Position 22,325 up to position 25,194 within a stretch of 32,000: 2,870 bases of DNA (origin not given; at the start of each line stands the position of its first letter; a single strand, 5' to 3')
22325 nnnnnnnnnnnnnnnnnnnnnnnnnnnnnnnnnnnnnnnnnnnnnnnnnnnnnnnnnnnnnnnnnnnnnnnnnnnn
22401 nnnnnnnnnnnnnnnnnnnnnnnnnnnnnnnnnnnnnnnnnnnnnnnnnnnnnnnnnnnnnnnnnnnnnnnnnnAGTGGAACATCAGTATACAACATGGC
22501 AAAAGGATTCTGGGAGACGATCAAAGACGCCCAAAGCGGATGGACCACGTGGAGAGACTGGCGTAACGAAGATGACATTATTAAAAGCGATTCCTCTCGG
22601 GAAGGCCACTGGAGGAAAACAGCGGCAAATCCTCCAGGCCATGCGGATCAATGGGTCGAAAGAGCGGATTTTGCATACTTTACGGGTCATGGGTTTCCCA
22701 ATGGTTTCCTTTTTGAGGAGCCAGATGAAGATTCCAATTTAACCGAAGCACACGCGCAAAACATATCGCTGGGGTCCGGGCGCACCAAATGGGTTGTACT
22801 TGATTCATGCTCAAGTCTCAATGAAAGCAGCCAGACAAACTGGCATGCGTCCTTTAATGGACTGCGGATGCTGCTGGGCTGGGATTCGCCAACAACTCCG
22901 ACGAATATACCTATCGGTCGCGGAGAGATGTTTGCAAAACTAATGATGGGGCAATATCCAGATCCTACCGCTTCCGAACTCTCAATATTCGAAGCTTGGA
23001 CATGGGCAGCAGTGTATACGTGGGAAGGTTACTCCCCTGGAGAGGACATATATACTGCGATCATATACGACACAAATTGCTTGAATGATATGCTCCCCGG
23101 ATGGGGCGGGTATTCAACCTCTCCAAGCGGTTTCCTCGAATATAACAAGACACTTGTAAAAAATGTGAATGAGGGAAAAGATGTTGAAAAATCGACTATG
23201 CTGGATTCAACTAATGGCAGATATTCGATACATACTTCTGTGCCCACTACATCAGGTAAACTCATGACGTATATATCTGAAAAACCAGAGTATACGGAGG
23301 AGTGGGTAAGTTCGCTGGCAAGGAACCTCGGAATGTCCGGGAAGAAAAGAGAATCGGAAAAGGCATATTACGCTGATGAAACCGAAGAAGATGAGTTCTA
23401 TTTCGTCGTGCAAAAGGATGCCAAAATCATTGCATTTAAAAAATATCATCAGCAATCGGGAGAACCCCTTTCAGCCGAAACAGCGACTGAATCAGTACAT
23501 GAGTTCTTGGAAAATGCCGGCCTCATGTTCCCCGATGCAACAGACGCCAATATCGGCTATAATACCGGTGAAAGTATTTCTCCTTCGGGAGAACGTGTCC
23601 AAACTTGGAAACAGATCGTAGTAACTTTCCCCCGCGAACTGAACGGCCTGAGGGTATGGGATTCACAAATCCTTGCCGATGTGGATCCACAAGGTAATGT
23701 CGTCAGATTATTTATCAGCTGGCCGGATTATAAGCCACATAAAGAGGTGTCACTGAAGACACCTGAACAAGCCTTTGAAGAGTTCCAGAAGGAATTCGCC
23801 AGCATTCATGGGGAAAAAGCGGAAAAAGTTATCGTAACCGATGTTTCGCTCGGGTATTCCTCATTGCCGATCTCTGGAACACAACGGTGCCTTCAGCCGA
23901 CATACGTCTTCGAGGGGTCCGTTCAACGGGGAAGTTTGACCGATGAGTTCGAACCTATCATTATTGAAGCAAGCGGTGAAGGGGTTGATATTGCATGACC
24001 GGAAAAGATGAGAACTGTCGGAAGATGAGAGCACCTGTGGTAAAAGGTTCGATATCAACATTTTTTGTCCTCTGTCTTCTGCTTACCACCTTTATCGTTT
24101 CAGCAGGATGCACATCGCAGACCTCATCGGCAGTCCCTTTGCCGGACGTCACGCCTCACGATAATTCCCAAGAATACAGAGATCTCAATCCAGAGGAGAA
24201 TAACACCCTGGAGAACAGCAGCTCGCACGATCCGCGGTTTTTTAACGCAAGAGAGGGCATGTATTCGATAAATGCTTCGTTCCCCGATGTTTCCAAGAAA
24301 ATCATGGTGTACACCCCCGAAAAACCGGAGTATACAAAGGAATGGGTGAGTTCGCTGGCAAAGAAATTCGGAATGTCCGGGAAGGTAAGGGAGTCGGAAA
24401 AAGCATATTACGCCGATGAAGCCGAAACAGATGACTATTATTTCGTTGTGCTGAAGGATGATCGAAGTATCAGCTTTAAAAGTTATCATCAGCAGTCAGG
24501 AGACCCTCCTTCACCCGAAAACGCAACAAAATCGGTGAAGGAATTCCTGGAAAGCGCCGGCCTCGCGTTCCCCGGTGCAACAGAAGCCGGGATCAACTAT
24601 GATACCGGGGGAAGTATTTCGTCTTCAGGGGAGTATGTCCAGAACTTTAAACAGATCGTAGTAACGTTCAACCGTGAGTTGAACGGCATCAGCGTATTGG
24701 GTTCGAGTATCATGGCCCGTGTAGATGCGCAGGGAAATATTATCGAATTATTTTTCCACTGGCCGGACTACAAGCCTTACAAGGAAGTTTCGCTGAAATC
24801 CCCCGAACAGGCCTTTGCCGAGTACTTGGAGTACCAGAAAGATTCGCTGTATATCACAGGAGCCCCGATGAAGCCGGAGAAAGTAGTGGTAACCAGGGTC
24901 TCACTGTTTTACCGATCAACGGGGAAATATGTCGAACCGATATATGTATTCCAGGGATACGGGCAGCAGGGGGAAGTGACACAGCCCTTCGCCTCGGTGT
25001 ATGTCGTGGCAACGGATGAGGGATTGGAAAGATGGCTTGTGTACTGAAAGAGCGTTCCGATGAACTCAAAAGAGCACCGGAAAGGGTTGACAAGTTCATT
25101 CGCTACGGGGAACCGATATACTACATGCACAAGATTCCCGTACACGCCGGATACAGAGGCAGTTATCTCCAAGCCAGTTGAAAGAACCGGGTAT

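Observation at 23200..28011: Module B: a ~260-aa two-subdomain unit present four times, always directly after domain A, fused or as an anchored stand-alone gene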

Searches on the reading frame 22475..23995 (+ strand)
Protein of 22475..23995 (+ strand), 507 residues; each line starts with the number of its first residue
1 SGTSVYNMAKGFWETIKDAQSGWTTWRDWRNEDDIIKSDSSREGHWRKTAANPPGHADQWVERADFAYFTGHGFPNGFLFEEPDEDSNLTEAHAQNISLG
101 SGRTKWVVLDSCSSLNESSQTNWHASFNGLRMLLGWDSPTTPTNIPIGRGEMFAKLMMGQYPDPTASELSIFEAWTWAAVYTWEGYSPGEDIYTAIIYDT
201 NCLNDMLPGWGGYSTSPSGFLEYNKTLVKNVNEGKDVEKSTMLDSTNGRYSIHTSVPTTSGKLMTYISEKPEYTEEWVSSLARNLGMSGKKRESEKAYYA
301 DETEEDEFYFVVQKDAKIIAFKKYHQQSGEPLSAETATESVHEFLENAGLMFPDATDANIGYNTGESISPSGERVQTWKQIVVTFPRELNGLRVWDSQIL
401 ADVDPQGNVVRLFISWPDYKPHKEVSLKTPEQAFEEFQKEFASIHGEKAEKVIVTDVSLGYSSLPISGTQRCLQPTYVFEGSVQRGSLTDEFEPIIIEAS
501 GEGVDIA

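Call 29: find_homologous_proteins(query=window:22475-23995:+, max_evalue=0.001)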
Query window:22475-23995:+ (507 aa): 15 proteins with E <= 0.001 among 4157 candidates.
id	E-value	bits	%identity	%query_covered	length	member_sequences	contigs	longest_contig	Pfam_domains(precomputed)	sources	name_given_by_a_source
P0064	2.0e-170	586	80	63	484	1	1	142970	PF00801.27,PF19872.5,PF18911.7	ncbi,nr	ncbi:MAG: DUF6345 domain-containing protein, partial [Methanomicrobiales archaeon]|nr:DUF6345 domain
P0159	4.4e-158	545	50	100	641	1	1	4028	PF00801.27,PF19872.5,PF18911.7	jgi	jgi:hypothetical protein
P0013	1.3e-143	497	49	98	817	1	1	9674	PF00801.27,PF19872.5,PF18911.7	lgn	-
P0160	5.6e-130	452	45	99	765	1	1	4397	PF00801.27,PF19872.5,PF18911.7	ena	-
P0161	1.3e-121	425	42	99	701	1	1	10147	PF00801.27,PF19872.5,PF07504.20,PF18911.7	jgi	jgi:PKD repeat protein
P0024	2.8e-118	414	43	98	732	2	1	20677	PF00801.27,PF19872.5,PF07504.20,PF18911.7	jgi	jgi:PKD repeat protein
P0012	4.9e-113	397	54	69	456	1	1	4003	-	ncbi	-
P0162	2.8e-107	378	45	79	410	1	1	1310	PF19872.5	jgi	-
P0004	6.7e-95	337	60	56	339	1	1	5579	-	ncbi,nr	ncbi:MAG: hypothetical protein QMD46_13740 [Methanomicrobiales archaeon]|nr:hypothetical protein [Me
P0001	1.0e-85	306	58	52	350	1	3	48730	-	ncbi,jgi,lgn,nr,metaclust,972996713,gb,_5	ncbi:MAG: hypothetical protein PWR21_432 [Methanoculleus sp.]|nr:hypothetical protein [Methanoculleu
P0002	2.0e-81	292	50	62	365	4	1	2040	-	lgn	-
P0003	2.1e-81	292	57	52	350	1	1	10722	-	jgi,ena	-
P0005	1.9e-79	286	51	57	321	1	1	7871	-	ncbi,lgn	-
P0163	1.6e-54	204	69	27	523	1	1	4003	PF00801.27,PF19872.5,PF08329.17,PF18911.7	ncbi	-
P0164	3.1e-8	51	32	30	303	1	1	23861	PF19872.5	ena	-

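Call 48: predict_structure(alignment_id=A3)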
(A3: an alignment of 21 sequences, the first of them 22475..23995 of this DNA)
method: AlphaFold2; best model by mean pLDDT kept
length: 507 residues; sequences in the alignment: 21
mean_pLDDT: 63.3   pTM: 0.52
mean pLDDT of the five models: 63.3, 63.0, 62.0, 60.1, 59.2
residues with pLDDT >= 90: 32; 70-90: 191; 50-70: 138; < 50: 146
segments of 3 or more residues with pLDDT < 50: 1-6, 19-58, 62-65, 81-87, 100-104, 113-117, 128-130, 137-141, 191-237, 366-375, 465-470, 505-507
pLDDT, mean of each block of 10 residues (from residue 1): 45 58 38 33 41 43 54 58 48 54 55 52 52 50 61 73 67 68 58 32 24 25 31 46 89 81 81 88 88 78 77 73 67 85 88 73 51 52 76 74 84 79 87 90 72 86 52 80 78 75 51
secondary structure, 60 per line:
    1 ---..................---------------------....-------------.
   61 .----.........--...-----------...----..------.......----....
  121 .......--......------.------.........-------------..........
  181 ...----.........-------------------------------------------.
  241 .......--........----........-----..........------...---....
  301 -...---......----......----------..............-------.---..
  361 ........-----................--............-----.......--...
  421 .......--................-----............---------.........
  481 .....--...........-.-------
elements in order: H4-21 H43-46 E66-74 E77-79 E91-93 E106-112 H117-127 E130-135 H149-157 H171-182 E191-196 E240-247 E250-257 E262-269 H275-284 E291-293 E297-300 E308-313 E318-323 H334-347 E359-368 E374-389 E392-403 E409-415 E418-427 H430-445 E451-462 E472-485 E488-498

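Call 70: fold_search(model_id=the predicted structure, library=pdb)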
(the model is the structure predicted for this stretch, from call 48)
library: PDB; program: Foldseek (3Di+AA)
matches with E <= 10: 974; with E <= 0.001: 15
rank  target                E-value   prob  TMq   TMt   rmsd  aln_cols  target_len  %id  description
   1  5coz                  3.5e-09  1.00  0.35  0.48   7.4       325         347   11  Crystal structure of an uncharacterized protein (EUBREC_2869) from Eubacterium rectale ATCC 33656 at 1.45 A resolution (released 2015-08-05)
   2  2o3o_E                6.2e-07  1.00  0.28  0.52   8.3       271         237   11  Crystal Structure of the sensor histidine kinase regulator YycI from Bacillus subtitlis (released 2007-04-10)
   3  2o3o_G                7.7e-07  1.00  0.28  0.53   7.5       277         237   10  Crystal Structure of the sensor histidine kinase regulator YycI from Bacillus subtitlis (released 2007-04-10)
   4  2o3o_K                9.7e-07  1.00  0.28  0.53   8.3       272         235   12  Crystal Structure of the sensor histidine kinase regulator YycI from Bacillus subtitlis (released 2007-04-10)
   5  2o3o_C                1.4e-06  1.00  0.30  0.57   7.3       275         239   11  Crystal Structure of the sensor histidine kinase regulator YycI from Bacillus subtitlis (released 2007-04-10)
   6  2o3o_D                1.9e-06  1.00  0.27  0.50   7.7       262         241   13  Crystal Structure of the sensor histidine kinase regulator YycI from Bacillus subtitlis (released 2007-04-10)
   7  2o3o_I                2.3e-06  1.00  0.29  0.54   7.8       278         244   11  Crystal Structure of the sensor histidine kinase regulator YycI from Bacillus subtitlis (released 2007-04-10)
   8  2o3o_A                2.3e-06  1.00  0.29  0.53   7.8       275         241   10  Crystal Structure of the sensor histidine kinase regulator YycI from Bacillus subtitlis (released 2007-04-10)
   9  2o3o_B                4.7e-06  1.00  0.27  0.51   7.6       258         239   11  Crystal Structure of the sensor histidine kinase regulator YycI from Bacillus subtitlis (released 2007-04-10)
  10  2o3o_L                5.0e-06  1.00  0.27  0.50   7.7       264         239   12  Crystal Structure of the sensor histidine kinase regulator YycI from Bacillus subtitlis (released 2007-04-10)
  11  2o3o_F                5.6e-06  1.00  0.30  0.55   7.4       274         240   10  Crystal Structure of the sensor histidine kinase regulator YycI from Bacillus subtitlis (released 2007-04-10)
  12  2o3o_J                8.9e-06  1.00  0.27  0.50   8.1       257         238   12  Crystal Structure of the sensor histidine kinase regulator YycI from Bacillus subtitlis (released 2007-04-10)
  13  5boi                  1.6e-05  1.00  0.24  0.46   8.4       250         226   14  Bacillus megaterium YpeB C-terminal domain (released 2015-08-12)
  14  9a5d_B                3.3e-05  1.00  0.29  0.32   8.6       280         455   11  Integrative model of WALK-YYCH by crosslinking MS and deep learning (released 2024-09-18)
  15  4k90_B                3.7e-04  1.00  0.18  0.37  11.0       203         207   12  Extracellular metalloproteinase from Aspergillus (released 2013-10-23)
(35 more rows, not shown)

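Call 87: find_encoding_contigs(protein=P0164, flank=8000, max_places=2)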
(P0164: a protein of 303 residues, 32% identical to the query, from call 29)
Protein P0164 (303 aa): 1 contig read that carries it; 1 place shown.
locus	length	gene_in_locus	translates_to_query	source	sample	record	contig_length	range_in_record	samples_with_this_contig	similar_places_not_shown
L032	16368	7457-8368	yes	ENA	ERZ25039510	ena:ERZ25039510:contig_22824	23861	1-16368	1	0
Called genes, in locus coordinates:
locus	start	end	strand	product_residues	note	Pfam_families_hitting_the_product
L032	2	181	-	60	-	?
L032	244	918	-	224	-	PF09844:DUF2071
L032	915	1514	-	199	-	-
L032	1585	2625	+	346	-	PF00440:TetR_N (weak), PF13305:TetR_C_33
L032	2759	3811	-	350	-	PF08240:ADH_N, PF00107:ADH_zinc_N, PF13602:ADH_zinc_N_2 (weak)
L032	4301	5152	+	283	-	PF07730:HisKA_3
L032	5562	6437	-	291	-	PF08241:Methyltransf_11, PF08242:Methyltransf_12 (weak), PF13649:Methyltransf_25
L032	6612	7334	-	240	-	PF13847:Methyltransf_31, PF08241:Methyltransf_11, PF08242:Methyltransf_12 (weak), PF13649:Methyltransf_25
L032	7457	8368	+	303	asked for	PF19872:DUF6345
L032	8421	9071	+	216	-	-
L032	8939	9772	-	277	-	PF03446:NAD_binding_2, PF03807:F420_oxidored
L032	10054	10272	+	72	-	PF02537:CRCB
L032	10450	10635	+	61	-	PF02537:CRCB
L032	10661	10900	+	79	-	PF00440:TetR_N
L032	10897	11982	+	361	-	PF16925:TetR_C_13 (weak)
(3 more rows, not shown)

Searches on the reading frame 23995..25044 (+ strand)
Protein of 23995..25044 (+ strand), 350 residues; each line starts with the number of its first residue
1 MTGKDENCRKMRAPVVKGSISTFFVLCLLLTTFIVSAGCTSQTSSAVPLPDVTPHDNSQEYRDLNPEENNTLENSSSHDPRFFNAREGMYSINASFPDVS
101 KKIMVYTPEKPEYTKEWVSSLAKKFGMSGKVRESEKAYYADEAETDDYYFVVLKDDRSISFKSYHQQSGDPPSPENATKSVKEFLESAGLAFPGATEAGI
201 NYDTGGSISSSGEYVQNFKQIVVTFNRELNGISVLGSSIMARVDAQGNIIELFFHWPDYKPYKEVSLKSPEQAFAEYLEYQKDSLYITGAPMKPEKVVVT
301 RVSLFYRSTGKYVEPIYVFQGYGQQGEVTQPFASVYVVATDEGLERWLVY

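Call 4: search_protein_families(library=pfam, proteins=[window:23995-25044:+], max_evalue=1)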
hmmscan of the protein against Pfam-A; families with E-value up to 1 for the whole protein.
window:23995-25044:+ (350 aa): 1 family
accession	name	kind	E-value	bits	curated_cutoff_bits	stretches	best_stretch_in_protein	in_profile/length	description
PF03305.18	Lipoprotein_X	-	0.067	13.5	25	1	139-218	80-163/182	Mycoplasma MG185/MG260 protein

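Call 7: find_homologous_proteins(query=window:23995-25044:+, max_evalue=0.001)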
Query window:23995-25044:+ (350 aa): 9 proteins with E <= 0.001 among 1147 candidates.
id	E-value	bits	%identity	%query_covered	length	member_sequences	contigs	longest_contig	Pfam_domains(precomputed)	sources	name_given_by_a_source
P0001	4.4e-233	791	100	100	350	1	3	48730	-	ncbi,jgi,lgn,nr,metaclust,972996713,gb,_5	ncbi:MAG: hypothetical protein PWR21_432 [Methanoculleus sp.]|nr:hypothetical protein [Methanoculleu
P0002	1.4e-194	664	84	100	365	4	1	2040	-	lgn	-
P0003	2.7e-190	650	83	100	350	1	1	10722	-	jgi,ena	-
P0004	4.2e-126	439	63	98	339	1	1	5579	-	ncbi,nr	ncbi:MAG: hypothetical protein QMD46_13740 [Methanomicrobiales archaeon]|nr:hypothetical protein [Me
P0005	1.4e-125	437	73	77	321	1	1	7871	-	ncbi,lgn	-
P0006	4.0e-83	298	60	70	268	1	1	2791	-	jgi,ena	-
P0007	1.1e-61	227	44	78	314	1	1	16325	-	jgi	jgi:hypothetical protein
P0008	1.7e-56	210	45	76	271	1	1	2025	-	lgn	-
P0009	9.9e-43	165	43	59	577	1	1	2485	PF07646.22,PF00801.27,PF19872.5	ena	-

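Call 8: search_solved_structures(query=window:23995-25044:+, max_evalue=10)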
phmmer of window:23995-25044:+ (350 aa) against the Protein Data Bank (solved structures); distinct sequences matched with E-value up to 10: 0.

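Call 9: search_protein_families(library=ncbifam, proteins=[window:23995-25044:+], max_evalue=1)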
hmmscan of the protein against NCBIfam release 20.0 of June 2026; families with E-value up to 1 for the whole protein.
window:23995-25044:+ (350 aa): 0 families

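Call 19: find_encoding_contigs(protein=P0007, flank=8000, max_places=3)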
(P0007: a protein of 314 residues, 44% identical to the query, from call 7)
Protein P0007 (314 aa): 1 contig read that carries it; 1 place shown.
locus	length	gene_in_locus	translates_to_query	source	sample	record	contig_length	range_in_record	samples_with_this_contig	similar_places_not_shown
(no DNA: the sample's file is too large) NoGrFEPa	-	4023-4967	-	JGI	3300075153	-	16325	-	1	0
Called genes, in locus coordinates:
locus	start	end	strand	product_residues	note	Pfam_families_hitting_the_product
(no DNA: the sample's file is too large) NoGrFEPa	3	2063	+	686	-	?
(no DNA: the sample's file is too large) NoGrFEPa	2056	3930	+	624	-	-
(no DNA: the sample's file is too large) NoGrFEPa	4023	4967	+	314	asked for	-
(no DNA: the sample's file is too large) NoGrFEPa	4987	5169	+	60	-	-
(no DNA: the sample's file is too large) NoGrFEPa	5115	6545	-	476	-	PF13231:PMT_2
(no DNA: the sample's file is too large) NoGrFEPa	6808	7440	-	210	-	PF01810:LysE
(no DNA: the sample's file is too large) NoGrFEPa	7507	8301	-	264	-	PF14110:DUF4282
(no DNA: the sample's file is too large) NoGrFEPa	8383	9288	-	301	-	PF01717:Meth_synt_2, PF08267:Meth_synt_1 (weak)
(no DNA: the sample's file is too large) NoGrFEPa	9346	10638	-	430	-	PF01336:tRNA_anti-codon, PF00152:tRNA-synt_2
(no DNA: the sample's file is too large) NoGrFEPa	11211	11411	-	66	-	-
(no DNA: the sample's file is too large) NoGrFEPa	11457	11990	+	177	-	-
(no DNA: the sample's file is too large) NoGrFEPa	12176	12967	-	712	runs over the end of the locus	PF09826:Beta_propel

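Call 20: find_encoding_contigs(protein=P0003, flank=8000, max_places=3)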
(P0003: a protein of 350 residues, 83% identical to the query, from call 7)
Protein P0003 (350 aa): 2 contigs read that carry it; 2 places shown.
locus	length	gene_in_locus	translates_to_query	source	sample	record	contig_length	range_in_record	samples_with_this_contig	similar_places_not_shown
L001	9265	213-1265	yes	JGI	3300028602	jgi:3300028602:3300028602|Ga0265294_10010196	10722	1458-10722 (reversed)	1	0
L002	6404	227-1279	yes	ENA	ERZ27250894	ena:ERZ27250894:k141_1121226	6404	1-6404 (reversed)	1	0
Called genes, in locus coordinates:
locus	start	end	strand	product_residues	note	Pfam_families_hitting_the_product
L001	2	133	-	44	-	?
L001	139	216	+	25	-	-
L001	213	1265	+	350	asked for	-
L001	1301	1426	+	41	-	-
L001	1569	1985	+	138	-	-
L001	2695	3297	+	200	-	-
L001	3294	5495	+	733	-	PF20148:DUF6531, PF25023:TEN_YD-shell, PF05593:RHS_repeat, PF25023:TEN_YD-shell, PF05593:RHS_repeat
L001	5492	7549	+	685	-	PF05593:RHS_repeat, PF25023:TEN_YD-shell, PF05593:RHS_repeat, PF25023:TEN_YD-shell, PF05593:RHS_repeat (weak)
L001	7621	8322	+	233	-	-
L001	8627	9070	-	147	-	PF01609:DDE_Tnp_1 (weak)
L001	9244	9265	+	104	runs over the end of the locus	-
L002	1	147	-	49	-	?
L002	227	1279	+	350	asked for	-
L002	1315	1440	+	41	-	-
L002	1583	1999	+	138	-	-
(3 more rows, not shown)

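Call 22: find_encoding_contigs(protein=P0004, flank=8000, max_places=3)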
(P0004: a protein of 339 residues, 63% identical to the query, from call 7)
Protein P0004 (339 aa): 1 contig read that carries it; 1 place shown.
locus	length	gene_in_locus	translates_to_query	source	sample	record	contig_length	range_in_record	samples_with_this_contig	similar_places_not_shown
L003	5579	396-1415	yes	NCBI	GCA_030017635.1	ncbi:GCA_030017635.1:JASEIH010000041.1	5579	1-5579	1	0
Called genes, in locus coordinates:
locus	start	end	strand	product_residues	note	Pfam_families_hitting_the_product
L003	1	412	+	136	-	?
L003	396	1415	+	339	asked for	-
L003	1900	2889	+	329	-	-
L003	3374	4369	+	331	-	-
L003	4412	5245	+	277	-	-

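Call 23: find_encoding_contigs(protein=P0005, flank=8000, max_places=3)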
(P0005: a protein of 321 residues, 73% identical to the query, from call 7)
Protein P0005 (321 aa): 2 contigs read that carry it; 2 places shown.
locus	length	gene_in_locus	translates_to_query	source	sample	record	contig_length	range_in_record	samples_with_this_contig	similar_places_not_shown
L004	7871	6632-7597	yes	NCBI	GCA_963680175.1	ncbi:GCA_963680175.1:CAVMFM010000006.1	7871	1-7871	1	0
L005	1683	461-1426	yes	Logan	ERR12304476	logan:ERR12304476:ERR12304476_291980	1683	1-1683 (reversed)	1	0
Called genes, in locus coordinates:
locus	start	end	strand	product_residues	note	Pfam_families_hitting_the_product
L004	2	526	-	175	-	?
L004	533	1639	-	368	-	PF00155:Aminotran_1_2, PF01041:DegT_DnrJ_EryC1 (weak)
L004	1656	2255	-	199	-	PF13580:SIS_2 (faint), PF01380:SIS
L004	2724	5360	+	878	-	PF00270:DEAD, PF00271:Helicase_C, PF19306:WHD_Lhr, PF08494:DEAD_assoc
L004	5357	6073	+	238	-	PF00149:Metallophos (weak)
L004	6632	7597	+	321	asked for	-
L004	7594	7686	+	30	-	-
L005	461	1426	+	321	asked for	-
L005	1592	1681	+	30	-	?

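Call 92: search_protein_families(library=padloc, proteins=[window:23995-25044:+], max_evalue=0.01)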
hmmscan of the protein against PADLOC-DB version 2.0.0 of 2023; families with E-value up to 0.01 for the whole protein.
window:23995-25044:+ (350 aa): 0 families
